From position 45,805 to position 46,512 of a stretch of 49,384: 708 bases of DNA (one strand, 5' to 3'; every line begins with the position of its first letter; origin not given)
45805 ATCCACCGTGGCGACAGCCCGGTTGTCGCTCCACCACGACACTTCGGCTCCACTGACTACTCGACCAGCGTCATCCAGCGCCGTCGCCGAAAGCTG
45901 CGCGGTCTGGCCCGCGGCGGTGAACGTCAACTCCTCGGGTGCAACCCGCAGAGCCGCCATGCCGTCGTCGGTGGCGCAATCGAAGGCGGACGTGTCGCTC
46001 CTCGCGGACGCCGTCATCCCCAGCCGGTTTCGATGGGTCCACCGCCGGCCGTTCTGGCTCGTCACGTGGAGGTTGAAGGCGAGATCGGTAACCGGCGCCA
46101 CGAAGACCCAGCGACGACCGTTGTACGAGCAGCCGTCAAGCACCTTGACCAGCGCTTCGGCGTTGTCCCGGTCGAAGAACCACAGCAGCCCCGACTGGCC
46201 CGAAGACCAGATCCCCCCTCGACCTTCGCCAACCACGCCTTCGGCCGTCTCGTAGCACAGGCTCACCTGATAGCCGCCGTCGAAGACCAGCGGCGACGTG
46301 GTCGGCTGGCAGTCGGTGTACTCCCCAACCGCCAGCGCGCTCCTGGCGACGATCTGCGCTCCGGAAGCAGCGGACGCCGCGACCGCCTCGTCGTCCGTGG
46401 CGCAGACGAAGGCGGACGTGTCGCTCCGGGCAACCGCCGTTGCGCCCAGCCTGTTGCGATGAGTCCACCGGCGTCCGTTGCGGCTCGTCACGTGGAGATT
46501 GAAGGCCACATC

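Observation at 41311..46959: Giant secreted mosaic protein joining two different LRR solenoids, Ig-like/Calx-beta/cadherin-like modules and a leishmanolysin-type protease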

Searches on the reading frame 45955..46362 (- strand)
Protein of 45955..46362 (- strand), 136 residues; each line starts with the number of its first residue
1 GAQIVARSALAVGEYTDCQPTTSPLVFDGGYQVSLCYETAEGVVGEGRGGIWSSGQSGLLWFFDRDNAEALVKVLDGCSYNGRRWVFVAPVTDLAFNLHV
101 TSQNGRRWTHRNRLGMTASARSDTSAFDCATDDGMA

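Call 40: search_protein_representatives(protein=window:45955-46362:-)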
Query: 136 residues. Proteins with E-value up to 0.001 (for the whole library): 7774; up to 1e-10: 3901; up to 1e-30: 310. The best 150 are listed.
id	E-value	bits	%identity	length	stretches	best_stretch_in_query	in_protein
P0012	1.0e-142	485.4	80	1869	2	2-134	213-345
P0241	1.1e-139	475.6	79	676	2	6-135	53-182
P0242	2.2e-132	451.9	78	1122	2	3-135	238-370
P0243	4.0e-132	451.1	76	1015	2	6-135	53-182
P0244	4.8e-130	444.4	75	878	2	5-134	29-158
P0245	1.1e-128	440.0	77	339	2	6-134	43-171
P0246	2.3e-121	416.2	79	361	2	3-135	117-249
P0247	4.4e-120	412.1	80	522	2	3-133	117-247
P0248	1.8e-114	393.9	88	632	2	12-136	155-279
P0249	1.6e-108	374.7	72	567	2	18-132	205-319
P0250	3.8e-102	354.0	66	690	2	11-133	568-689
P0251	3.3e-98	341.2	64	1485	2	17-131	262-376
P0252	3.3e-98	341.2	62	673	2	11-134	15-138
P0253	5.1e-97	337.4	65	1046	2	16-131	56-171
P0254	1.4e-95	332.8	64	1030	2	8-135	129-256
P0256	2.0e-94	329.0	61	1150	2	10-132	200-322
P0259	2.2e-90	315.9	46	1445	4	8-131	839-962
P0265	3.0e-76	270.1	58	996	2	8-131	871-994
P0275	9.9e-72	255.4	52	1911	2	4-132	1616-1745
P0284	2.7e-67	241.1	54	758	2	8-130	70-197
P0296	2.5e-62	225.0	54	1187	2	10-130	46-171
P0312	1.8e-48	180.1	35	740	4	8-128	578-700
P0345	5.9e-42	159.0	57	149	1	13-130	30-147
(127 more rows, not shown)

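Call 41: search_protein_families(library=pfam, proteins=[P0275, P0259, P0265, P0256, P0312, P0284, P0296, P0345, P0250], max_evalue=0.0001)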
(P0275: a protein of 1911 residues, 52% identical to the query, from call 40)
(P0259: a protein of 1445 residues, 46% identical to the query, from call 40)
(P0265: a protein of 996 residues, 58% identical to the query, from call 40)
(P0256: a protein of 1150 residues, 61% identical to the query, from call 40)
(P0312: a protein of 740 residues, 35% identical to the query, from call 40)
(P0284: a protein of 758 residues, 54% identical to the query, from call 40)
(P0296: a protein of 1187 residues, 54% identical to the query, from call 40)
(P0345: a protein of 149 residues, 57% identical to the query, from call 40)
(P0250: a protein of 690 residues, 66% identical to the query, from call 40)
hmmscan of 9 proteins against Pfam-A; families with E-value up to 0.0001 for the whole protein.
P0275 (1911 aa): 7 families
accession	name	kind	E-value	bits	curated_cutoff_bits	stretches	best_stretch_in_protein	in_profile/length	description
PF00028.23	Cadherin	-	2.7e-110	361.5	28.8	7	918-1002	4-93/93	Cadherin domain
PF17803.7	Cadherin_4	-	8.1e-16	58.7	25.1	4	1095-1161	2-69/71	Bacterial cadherin-like domain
PF00041.27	fn3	-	1.3e-12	48.2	25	2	1443-1519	2-75/84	Fibronectin type III domain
PF10182.14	Flo11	-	4.2e-12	46.9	25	0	674-713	30-65/151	Flo11 domain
PF25059.1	FN3_DSCAM-DSCAML_C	-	4.5e-12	46.6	39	0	1460-1530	12-82/89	DSCAM/DSCAML C-terminal Fn3-like domain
PF14269.12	Arylsulfotran_2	-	7.5e-12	45.7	27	0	231-256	171-196/301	Arylsulfotransferase (ASST)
PF18981.6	InlK_D3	-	1e-08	35.6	25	0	1061-1100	35-75/75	Internalin K domain (D3/D4)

P0259 (1445 aa): 2 families
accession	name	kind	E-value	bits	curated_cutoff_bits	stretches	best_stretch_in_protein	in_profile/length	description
PF18911.6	PKD_4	-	5.9e-09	36.3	27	1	1100-1150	26-76/85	PKD domain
PF00801.26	PKD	-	8.3e-07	29.4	23.5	1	1093-1154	12-77/80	PKD domain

P0265 (996 aa): 0 families

P0256 (1150 aa): 1 family
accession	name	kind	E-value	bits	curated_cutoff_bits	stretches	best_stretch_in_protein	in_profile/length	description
PF07705.17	CARDB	-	4.6e-22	78.6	22.7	2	328-432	2-98/101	CARDB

P0312 (740 aa): 0 families

P0284 (758 aa): 1 family
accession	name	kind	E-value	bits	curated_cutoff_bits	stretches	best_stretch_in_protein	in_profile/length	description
PF13620.12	CarboxypepD_reg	-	3.5e-06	27.7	32.3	1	391-447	19-75/82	Carboxypeptidase regulatory-like domain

P0296 (1187 aa): 1 family
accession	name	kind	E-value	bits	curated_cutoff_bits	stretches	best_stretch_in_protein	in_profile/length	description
PF13620.12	CarboxypepD_reg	-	2.5e-05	25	32.3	0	351-406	15-72/82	Carboxypeptidase regulatory-like domain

P0345 (149 aa): 0 families

P0250 (690 aa): 0 families

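Call 54: predict_structure(alignment_id=A3)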
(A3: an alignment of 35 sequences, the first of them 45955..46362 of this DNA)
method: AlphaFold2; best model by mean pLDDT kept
length: 136 residues; sequences in the alignment: 35
mean_pLDDT: 94.9   pTM: 0.89
mean pLDDT of the five models: 94.9, 94.6, 94.6, 94.4, 94.2
residues with pLDDT >= 90: 125; 70-90: 4; 50-70: 5; < 50: 2
segments of 3 or more residues with pLDDT < 50: none
pLDDT, mean of each block of 10 residues (from residue 1): 71 98 98 98 97 97 97 98 98 99 98 98 98 76
secondary structure, 60 per line:
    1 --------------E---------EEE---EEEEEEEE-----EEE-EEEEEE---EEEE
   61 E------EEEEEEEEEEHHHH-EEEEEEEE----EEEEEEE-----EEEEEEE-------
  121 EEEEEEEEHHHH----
elements in order: E25-27 E31-38 E44-46 E48-53 E57-61 E68-77 H78-81 E83-90 E95-101 E107-113 E121-128 H129-132

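Call 57: fold_search(model_id=the predicted structure, library=pdb)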
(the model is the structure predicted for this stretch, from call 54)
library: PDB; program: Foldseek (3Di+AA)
matches with E <= 10: 754; with E <= 0.001: 0
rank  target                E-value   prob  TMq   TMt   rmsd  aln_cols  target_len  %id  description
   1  7tou_A                1.5e-01  0.04  0.12  0.04  16.7       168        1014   12  Delta (B.1.617.2) SARS-CoV-2 variant spike protein (S-GSAS-Delta) in the 3-RBD-down conformation; consensus state D1 (released 2022-02-09)
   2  4js7                  2.0e-01  0.13  0.18  0.14  13.9       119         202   13  Crystal structure of D78N mutant apo form of clavibacter michiganensis expansin (released 2014-03-26)
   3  9h3g_Ja               2.5e-01  0.08  0.16  0.10  14.5       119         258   11  Structure of the Arabidopsis thaliana 80S ribosome in complex with P- and E-site tRNAs and mRNA (released 2026-02-04)
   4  6onb_C                3.3e-01  0.13  0.25  0.28   9.5       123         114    9  Crystal Structure of the ZIG-8-RIG-5 IG1-IG1 heterodimer, monoclinic form (released 2019-05-15)
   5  4jcw_A                3.8e-01  0.12  0.18  0.13  14.4       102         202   16  Crystal structure of Clavibacter michiganensis expansin in complex with cellopentaose (released 2014-03-05)
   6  5z5d                  3.8e-01  0.12  0.25  0.09  12.2       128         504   11  Crystal structure of a thermostable glycoside hydrolase family 43 {beta}-1,4-xylosidase from Geobacillus thermoleovorans (released 2018-04-25)
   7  9npx_D                3.8e-01  0.07  0.16  0.10  14.7       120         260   12  SARS-CoV-2 nsp1 bound to the Rhinolophus lepidus 40S ribosomal subunit (local refinement of the 40S body) (released 2025-06-11)
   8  3aaa_B                4.0e-01  0.06  0.14  0.10  17.4       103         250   14  Crystal Structure of Actin capping protein in complex with V-1 (released 2010-08-04)
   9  4uje_BE               5.5e-01  0.05  0.16  0.10  14.5       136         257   13  Regulation of the mammalian elongation cycle by 40S subunit rolling: a eukaryotic-specific ribosome rearrangement (released 2014-07-16)
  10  4y1y_A                6.2e-01  0.04  0.16  0.16  16.5       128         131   16  Complex of human Galectin-1 and (6OSO3)Galbeta1-3GlcNAc (released 2016-04-06)
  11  5dg2_B                6.5e-01  0.09  0.23  0.24  13.8       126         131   13  Sugar binding protein - human galectin-2 (dimer) (released 2016-09-14)
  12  9ijj_3Q               6.5e-01  0.03  0.13  0.13  17.1       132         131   11  In situ structure of the central apparatus in mouse sperm axoneme. (released 2025-06-04)
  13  5dg2_A                6.9e-01  0.04  0.15  0.16  17.2       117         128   17  Sugar binding protein - human galectin-2 (dimer) (released 2016-09-14)
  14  2bh0                  7.2e-01  0.06  0.19  0.14  13.3       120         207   14  Crystal structure of a SeMet derivative of EXPA from Bacillus subtilis at 2.5 angstrom (released 2006-06-28)
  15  2bvb                  7.2e-01  0.05  0.19  0.19  14.1       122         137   15  The C-terminal domain from Micronemal Protein 1 (MIC1) from Toxoplasma Gondii (released 2005-10-12)
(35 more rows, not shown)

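Call 59: find_homologous_proteins(query=A3, max_evalue=0.00001)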
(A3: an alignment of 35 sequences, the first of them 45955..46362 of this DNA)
Query A3 (35 sequences) (136 aa, profile of the alignment): 484 proteins with E <= 0.00001 among 1945 candidates; the best 120 are listed.
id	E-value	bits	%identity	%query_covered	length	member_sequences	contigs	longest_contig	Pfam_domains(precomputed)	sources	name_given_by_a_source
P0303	6.4e-61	221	66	87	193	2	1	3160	-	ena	-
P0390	1.3e-57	211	60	91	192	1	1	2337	-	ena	-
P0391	2.2e-57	210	59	90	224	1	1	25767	-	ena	-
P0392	1.1e-55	204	38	85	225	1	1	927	-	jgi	jgi:hypothetical protein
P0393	9.3e-54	198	61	90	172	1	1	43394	-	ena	-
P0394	4.3e-53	196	70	88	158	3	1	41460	-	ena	-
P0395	4.6e-52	193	59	90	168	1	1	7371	-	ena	-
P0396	1.5e-51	191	78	89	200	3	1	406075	-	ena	-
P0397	3.0e-51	190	76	86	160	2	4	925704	-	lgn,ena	-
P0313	6.1e-51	189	64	79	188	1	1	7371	-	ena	-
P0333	3.9e-50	186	63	85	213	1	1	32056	-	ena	-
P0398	3.9e-50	186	63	88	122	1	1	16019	-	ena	-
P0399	3.0e-49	184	64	78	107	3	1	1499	-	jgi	-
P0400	3.9e-48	180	56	83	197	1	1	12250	-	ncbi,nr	ncbi:MAG: hypothetical protein OXH75_14315, partial [Acidobacteria bacterium]|nr:hypothetical protei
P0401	1.1e-47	179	39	77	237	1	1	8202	-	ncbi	-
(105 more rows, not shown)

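Call 69: fold_search(model_id=the predicted structure, library=viral)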
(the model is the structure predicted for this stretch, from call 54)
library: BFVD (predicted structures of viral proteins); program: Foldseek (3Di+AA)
matches with E <= 10: 609; with E <= 0.001: 0
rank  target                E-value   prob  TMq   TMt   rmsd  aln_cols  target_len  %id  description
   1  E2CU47                2.3e-01  0.09  0.17  0.12  12.0       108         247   16  Proliferating cell nuclear antigen [Turbot reddish body iridovirus]
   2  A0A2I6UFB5            2.7e-01  0.15  0.21  0.17  12.0       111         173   15  Uncharacterized protein [Klebsiella phage vB_Kpn_F48]
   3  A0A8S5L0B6            3.2e-01  0.28  0.29  0.32  11.1        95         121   12  Coat protein [ssRNA phage SRR5208570_3]
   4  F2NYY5                3.3e-01  0.06  0.17  0.18  14.3       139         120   12  Complete DpAV4 genome [Diadromus pulchellus ascovirus 4a]
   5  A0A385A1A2            3.7e-01  0.12  0.23  0.17  14.1       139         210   10  (no name in the UniProt tables at hand)
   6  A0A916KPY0            4.1e-01  0.18  0.27  0.28   8.2       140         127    8  Uncharacterized protein [Choristoneura biennis entomopoxvirus]
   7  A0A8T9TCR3            4.4e-01  0.14  0.28  0.15  12.7       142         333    9  (no name in the UniProt tables at hand)
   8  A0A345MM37            4.9e-01  0.07  0.19  0.10  19.7       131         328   12  (no name in the UniProt tables at hand)
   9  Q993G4                5.1e-01  0.18  0.33  0.09  14.3       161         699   11  ORF45 [callitrichine gammaherpesvirus 3]
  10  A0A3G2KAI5            5.1e-01  0.10  0.23  0.07  15.0       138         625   12  Tail fiber protein [Salmonella phage STG2]
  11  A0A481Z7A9            5.7e-01  0.08  0.23  0.22  12.6       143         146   12  Uncharacterized protein [Pithovirus LCPAC201]
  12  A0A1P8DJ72            6.0e-01  0.06  0.15  0.10  15.6        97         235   13  (no name in the UniProt tables at hand)
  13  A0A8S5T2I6            6.4e-01  0.07  0.20  0.20  14.3       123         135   14  Uncharacterized protein [Myoviridae sp. ctqfO1]
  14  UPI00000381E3         6.4e-01  0.04  0.18  0.07  15.2       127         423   12  (no name look-up for this kind of identifier)
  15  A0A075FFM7            6.7e-01  0.12  0.27  0.25  16.5       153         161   10  BLLF1 [Epstein-Barr virus (strain GD1)]
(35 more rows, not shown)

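Call 82: search_protein_families(library=pfam, alignment_id=A3, max_evalue=1)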
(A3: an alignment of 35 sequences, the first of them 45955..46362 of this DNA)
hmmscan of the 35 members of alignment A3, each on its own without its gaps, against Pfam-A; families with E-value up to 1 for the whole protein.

A. member 1, window:45955-46362:- (136 aa): 0 families

B. families by the number of members that match (of 35 scanned): 6 families
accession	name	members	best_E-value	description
PF24388.1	Permuted_GreAB-C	1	0.042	Permuted GreAB-C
PF11253.13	DUF3052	1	0.059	Protein of unknown function (DUF3052)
PF21034.3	BCAS3_WD40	1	0.07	BCAS3, WD40 repeat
PF16461.11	Phage_TTP_12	1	0.08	Lambda phage tail tube protein, TTP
PF20530.3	DUF6745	1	0.11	Domain of unknown function (DUF6745)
PF18079.6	AglB_L1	1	0.2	Archaeal glycosylation protein B long peripheral domain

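Call 83: search_protein_families(library=ncbifam, alignment_id=A3, max_evalue=1)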
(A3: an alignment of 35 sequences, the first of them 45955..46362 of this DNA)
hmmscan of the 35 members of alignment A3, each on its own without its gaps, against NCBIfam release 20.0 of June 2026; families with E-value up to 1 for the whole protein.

A. member 1, window:45955-46362:- (136 aa): 0 families

B. families by the number of members that match (of 35 scanned): 4 families
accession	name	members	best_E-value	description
TIGR00802.1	nico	2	0.07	HoxN/HupN/NixA family nickel/cobalt transporter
NF008396.0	PRK11194.1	1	0.0086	dual-specificity RNA methyltransferase RlmN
TIGR00977.1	citramal_synth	1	0.16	citramalate synthase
NF052500.1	NicTportNicT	1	0.19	Nickel transporter NicT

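Call 84: search_solved_structures(query=A3, max_evalue=10)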
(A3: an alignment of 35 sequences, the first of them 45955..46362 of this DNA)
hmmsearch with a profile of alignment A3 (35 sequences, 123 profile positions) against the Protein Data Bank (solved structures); distinct sequences matched with E-value up to 10: 5.
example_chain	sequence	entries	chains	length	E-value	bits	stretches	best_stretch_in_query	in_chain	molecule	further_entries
8pjr_A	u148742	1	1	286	0.0013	21.6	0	73-101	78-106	SAKe6AC-LB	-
1zx5_A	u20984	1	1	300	1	12.3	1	38-71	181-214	mannosephosphate isomerase, putative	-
9n6a_A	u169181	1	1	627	1.1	12.2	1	67-107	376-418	Green fluorescent protein,Minor tail protein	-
8pjx_A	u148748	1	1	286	1.1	12.1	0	70-107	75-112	SAKe6FR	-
9b9g_I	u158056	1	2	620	1.7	11.5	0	52-70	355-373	Protein phosphatase 3 catalytic subunit alpha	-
